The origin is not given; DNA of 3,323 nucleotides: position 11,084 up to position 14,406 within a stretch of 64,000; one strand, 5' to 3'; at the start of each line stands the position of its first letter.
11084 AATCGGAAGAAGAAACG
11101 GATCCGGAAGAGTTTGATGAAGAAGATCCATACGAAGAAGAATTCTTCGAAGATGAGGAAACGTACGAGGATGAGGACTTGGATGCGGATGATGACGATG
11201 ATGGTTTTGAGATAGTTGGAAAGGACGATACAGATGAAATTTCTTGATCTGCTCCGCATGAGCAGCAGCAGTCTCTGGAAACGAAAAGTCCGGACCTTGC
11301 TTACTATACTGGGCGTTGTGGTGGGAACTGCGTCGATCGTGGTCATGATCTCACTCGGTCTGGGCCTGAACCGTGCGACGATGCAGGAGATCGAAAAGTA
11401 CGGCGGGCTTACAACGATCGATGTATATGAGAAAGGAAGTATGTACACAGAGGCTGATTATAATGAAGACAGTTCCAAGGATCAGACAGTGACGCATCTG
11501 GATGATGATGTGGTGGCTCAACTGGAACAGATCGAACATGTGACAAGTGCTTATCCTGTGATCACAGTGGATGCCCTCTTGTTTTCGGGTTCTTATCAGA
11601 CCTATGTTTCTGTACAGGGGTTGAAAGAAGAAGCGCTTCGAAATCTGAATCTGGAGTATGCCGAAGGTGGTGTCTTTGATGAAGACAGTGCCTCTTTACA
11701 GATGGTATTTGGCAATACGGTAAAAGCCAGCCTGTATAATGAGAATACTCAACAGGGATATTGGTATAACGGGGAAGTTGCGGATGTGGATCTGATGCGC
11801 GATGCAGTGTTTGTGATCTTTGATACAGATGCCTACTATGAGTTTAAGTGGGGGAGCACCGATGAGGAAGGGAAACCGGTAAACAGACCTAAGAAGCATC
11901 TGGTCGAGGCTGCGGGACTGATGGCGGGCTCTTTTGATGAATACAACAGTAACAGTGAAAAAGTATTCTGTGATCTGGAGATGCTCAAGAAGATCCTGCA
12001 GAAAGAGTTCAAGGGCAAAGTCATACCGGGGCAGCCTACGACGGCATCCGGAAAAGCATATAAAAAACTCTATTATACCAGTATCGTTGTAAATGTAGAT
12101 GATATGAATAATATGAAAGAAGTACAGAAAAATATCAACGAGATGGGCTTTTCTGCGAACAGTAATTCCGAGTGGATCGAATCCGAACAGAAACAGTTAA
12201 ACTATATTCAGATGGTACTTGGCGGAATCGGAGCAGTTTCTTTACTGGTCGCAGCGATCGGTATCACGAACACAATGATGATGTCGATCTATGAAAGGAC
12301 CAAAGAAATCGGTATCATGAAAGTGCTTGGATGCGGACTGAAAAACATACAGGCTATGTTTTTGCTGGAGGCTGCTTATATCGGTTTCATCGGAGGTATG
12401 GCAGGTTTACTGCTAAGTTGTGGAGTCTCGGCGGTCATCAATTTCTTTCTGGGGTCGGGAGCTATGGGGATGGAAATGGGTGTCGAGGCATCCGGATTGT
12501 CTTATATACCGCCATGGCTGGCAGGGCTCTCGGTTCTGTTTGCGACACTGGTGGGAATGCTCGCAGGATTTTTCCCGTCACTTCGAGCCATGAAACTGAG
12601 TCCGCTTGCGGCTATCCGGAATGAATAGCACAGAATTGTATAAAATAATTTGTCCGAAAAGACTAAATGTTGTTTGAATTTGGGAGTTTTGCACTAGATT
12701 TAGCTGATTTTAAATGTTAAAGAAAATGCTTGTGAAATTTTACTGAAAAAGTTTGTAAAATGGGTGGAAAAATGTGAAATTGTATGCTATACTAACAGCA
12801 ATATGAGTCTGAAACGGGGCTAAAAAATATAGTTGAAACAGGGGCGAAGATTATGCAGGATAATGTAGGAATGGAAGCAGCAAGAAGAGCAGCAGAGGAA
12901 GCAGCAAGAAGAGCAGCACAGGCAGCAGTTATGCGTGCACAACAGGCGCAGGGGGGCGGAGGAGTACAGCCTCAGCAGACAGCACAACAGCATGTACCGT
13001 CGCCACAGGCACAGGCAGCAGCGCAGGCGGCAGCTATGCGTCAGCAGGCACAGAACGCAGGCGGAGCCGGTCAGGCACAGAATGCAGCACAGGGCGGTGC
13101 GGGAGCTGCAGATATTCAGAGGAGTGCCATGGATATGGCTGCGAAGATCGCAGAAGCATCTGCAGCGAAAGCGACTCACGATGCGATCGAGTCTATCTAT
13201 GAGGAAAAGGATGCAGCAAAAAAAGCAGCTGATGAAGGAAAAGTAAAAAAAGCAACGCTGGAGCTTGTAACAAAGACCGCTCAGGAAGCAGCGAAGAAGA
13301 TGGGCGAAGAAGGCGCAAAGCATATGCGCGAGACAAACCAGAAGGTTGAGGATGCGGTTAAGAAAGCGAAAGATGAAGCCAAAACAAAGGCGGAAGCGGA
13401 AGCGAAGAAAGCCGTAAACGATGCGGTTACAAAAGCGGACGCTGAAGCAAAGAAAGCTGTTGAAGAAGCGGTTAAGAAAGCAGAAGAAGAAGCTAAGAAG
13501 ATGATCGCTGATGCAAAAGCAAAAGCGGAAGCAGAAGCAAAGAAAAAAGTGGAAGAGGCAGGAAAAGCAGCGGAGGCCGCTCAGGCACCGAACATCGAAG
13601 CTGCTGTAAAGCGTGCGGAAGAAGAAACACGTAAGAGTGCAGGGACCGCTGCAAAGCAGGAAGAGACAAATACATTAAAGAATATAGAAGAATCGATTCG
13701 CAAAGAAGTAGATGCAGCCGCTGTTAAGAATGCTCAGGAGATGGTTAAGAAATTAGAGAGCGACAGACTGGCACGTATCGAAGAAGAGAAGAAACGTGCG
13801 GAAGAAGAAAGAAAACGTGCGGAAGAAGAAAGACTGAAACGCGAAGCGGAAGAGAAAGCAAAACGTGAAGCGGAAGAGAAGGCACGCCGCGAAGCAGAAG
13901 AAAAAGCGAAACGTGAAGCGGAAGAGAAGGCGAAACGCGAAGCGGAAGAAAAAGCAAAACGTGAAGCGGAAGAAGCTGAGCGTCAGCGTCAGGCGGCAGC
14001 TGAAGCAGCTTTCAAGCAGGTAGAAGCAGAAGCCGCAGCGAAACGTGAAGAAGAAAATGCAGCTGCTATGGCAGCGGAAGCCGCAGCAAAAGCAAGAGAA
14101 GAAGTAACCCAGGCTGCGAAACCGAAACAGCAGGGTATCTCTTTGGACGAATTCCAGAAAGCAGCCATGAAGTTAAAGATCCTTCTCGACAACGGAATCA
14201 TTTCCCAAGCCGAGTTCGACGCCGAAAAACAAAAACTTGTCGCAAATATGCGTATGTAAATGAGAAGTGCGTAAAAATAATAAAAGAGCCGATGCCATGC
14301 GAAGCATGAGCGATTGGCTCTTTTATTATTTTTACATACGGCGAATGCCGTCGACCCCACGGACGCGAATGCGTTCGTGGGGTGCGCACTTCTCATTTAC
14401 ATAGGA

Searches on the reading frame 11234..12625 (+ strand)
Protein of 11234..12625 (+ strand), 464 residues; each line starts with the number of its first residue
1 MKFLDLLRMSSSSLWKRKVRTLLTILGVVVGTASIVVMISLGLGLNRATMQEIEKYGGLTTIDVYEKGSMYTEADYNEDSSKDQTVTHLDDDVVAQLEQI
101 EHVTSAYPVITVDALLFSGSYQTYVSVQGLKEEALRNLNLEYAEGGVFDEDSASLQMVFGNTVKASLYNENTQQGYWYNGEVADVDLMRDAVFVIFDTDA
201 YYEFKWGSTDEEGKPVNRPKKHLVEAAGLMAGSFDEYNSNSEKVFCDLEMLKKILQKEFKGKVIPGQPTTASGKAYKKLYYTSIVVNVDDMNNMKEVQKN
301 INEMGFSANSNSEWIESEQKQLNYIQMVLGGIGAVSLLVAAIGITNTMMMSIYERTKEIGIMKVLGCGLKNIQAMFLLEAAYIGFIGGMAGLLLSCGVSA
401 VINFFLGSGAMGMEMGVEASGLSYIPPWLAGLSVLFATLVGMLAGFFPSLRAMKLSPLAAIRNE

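Call 34: find_homologous_proteins(query=window:11234-12625:+, max_evalue=1e-100)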
Query window:11234-12625:+ (464 aa): 4232 proteins with E <= 1e-100 among 8000 candidates; the best 120 are listed.
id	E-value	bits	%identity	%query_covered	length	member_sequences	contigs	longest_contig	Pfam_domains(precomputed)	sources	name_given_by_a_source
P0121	0.0e+0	1018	100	100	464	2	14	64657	PF02687.28,PF12704.15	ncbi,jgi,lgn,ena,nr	ncbi:MAG: ABC transporter permease [Lachnospiraceae bacterium]|jgi:ABC-type antimicrobial peptide tr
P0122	6.7e-282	953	92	100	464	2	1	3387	PF02687.28,PF12704.15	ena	-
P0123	1.2e-229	781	74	100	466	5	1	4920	PF02687.28,PF12704.15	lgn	-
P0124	1.1e-223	761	75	100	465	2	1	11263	PF02687.28,PF12704.15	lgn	-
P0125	3.4e-219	746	72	100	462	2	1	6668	PF02687.28,PF12704.15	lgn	-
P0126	1.2e-218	744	73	100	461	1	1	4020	PF02687.28,PF12704.15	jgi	jgi:ABC-type antimicrobial peptide transport system permease subunit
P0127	1.9e-216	737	73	100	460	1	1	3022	PF02687.28,PF12704.15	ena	-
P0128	2.1e-213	727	71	100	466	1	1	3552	PF02687.28,PF12704.15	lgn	-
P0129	5.8e-212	722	72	98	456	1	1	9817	PF02687.28,PF12704.15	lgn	-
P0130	3.9e-210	716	70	100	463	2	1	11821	PF02687.28,PF12704.15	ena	-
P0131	5.4e-208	709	66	100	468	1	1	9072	PF02687.28,PF12704.15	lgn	-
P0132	1.1e-202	692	69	100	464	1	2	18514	PF02687.28,PF12704.15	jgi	-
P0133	5.0e-202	690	67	100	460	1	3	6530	PF02687.28,PF12704.15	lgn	-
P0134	2.4e-200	684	67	100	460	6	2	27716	PF02687.28,PF12704.15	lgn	-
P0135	1.7e-186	638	63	100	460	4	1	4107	PF02687.28,PF12704.15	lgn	-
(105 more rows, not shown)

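Call 35: find_encoding_contigs(protein=P0122, flank=5000, max_places=6)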
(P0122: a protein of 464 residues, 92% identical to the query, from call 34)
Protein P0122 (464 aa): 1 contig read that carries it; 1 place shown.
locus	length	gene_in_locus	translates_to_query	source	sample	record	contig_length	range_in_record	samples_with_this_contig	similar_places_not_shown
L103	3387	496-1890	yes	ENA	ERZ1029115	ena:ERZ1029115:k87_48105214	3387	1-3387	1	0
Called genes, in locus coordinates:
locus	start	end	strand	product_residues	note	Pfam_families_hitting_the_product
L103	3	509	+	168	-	?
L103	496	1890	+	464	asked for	PF12704:MacB_PCD, PF02687:FtsX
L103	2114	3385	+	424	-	?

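Call 36: find_encoding_contigs(protein=P0121, flank=4000, max_places=10)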
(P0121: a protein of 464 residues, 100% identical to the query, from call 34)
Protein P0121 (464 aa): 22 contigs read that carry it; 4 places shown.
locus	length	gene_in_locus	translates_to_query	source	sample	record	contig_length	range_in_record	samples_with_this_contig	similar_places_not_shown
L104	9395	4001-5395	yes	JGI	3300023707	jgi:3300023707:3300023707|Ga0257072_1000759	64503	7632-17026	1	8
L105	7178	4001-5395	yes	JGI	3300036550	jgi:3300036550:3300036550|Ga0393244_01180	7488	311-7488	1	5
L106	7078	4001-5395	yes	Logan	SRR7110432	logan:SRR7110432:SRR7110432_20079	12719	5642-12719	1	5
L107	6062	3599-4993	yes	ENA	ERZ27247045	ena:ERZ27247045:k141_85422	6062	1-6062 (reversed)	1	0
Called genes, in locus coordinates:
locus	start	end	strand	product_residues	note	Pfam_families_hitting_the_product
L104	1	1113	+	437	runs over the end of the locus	PF00128:Alpha-amylase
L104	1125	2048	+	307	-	PF00005:ABC_tran, PF13304:AAA_21 (faint)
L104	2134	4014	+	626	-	-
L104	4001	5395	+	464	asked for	PF12704:MacB_PCD, PF02687:FtsX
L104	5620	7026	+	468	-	-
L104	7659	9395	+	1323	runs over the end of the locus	PF22633:F5_F8_type_C_2 (faint), PF00754:F5_F8_type_C, PF13306:LRR_5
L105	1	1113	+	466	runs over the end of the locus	PF00128:Alpha-amylase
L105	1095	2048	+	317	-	PF00005:ABC_tran, PF13304:AAA_21 (faint)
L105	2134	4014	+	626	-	-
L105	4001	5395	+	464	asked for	PF12704:MacB_PCD, PF02687:FtsX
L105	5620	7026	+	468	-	-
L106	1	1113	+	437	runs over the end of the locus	PF00128:Alpha-amylase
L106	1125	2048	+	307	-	PF00005:ABC_tran, PF13304:AAA_21 (faint)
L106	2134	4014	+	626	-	-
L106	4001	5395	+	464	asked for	PF12704:MacB_PCD, PF02687:FtsX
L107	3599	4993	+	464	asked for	PF12704:MacB_PCD, PF02687:FtsX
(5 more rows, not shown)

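Call 63: list_cluster_members(proteins=[P0122, P0121, P0001])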
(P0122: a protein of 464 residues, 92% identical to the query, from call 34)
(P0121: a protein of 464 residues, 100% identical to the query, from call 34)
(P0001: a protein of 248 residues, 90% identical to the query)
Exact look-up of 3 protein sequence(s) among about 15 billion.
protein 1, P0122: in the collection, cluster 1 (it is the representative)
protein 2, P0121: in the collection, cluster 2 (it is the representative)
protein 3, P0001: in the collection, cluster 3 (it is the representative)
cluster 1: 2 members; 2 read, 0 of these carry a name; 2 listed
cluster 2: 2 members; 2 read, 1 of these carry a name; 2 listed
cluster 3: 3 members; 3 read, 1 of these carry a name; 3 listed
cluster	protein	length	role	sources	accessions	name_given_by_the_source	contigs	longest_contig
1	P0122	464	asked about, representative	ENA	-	-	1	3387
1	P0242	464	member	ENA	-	-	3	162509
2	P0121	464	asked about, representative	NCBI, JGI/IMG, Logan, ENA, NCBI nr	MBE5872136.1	MAG: ABC transporter permease [Lachnospiraceae bacterium] | ABC-type antimicrobial peptide transport system permease subunit | ABC transporter permease [Lachnospiraceae bacterium]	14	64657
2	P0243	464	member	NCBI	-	-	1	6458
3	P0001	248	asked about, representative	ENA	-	-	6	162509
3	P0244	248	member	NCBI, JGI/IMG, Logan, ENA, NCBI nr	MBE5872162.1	MAG: tRNA pseudouridine(38-40) synthase TruA [Lachnospiraceae bacterium] | tRNA pseudouridine(38-40) synthase TruA [Lachnospiraceae bacterium]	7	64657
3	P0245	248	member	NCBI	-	-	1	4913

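Call 64: find_encoding_contigs(protein=P0242, flank=6000, max_places=4)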
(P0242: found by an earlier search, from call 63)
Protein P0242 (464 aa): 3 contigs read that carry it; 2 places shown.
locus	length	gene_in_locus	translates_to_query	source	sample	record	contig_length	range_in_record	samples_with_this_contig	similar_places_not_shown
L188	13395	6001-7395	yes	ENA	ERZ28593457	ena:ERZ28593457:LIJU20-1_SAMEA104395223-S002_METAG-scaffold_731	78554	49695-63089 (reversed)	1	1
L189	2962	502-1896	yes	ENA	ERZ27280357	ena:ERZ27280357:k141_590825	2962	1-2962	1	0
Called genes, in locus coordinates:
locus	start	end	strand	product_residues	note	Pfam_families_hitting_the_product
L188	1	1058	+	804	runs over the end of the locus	PF00270:DEAD (faint), PF06733:DEAD_2, PF13307:Helicase_C_2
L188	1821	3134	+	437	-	PF00128:Alpha-amylase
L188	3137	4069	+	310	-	PF00005:ABC_tran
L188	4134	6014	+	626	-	-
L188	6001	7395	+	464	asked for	PF12704:MacB_PCD, PF02687:FtsX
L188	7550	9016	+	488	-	-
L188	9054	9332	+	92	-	-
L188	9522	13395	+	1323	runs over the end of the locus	PF22633:F5_F8_type_C_2 (faint), PF00754:F5_F8_type_C, PF07554:FIVAR (weak), PF13306:LRR_5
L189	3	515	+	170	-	?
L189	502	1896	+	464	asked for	PF12704:MacB_PCD, PF02687:FtsX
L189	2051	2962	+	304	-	?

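Call 67: find_encoding_contigs(protein=P0245, flank=4000, max_places=4)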
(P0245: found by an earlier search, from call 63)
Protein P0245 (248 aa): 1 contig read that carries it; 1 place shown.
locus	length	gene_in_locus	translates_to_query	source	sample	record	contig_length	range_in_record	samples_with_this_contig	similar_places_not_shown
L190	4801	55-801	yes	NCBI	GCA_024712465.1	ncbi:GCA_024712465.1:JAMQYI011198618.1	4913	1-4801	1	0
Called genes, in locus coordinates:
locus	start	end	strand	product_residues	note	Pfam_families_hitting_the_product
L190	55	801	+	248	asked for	PF01416:PseudoU_synth_1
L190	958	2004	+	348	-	PF07451:SpoVAD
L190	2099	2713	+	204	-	PF00293:NUDIX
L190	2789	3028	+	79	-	-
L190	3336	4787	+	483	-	PF00990:GGDEF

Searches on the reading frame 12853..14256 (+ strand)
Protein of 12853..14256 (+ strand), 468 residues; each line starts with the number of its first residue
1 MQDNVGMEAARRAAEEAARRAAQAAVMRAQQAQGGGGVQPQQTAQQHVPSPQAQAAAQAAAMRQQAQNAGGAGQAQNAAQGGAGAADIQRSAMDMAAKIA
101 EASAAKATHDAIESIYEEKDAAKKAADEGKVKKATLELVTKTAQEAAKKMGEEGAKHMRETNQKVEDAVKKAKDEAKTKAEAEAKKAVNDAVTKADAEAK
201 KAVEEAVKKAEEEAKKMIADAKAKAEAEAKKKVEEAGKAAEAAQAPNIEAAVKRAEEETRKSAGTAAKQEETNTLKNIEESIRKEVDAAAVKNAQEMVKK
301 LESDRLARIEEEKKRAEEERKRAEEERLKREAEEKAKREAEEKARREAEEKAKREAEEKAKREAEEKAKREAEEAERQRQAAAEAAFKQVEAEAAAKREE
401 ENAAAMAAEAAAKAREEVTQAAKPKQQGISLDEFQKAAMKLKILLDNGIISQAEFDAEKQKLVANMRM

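Call 32: find_encoding_contigs(protein=window:12853-14256:+, flank=2500, max_places=10)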
Protein window:12853-14256:+ (468 aa): 21 contigs read that carry it; 4 places shown.
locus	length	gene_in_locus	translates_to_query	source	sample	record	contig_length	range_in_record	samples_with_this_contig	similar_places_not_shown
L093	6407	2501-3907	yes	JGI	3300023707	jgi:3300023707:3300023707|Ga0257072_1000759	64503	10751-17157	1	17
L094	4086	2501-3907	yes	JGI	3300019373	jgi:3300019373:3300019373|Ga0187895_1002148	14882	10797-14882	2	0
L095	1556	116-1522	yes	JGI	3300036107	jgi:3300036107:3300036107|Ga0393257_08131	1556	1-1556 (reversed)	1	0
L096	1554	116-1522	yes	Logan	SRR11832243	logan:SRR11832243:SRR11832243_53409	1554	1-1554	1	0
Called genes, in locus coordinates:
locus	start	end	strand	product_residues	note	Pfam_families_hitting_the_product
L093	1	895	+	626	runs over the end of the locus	-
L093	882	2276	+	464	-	PF12704:MacB_PCD, PF02687:FtsX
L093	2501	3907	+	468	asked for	-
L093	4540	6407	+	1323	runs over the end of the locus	PF22633:F5_F8_type_C_2 (faint), PF00754:F5_F8_type_C, PF13306:LRR_5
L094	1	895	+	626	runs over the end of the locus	-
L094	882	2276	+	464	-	PF12704:MacB_PCD, PF02687:FtsX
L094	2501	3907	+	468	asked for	-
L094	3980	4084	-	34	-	?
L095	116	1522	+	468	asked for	-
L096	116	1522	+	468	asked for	-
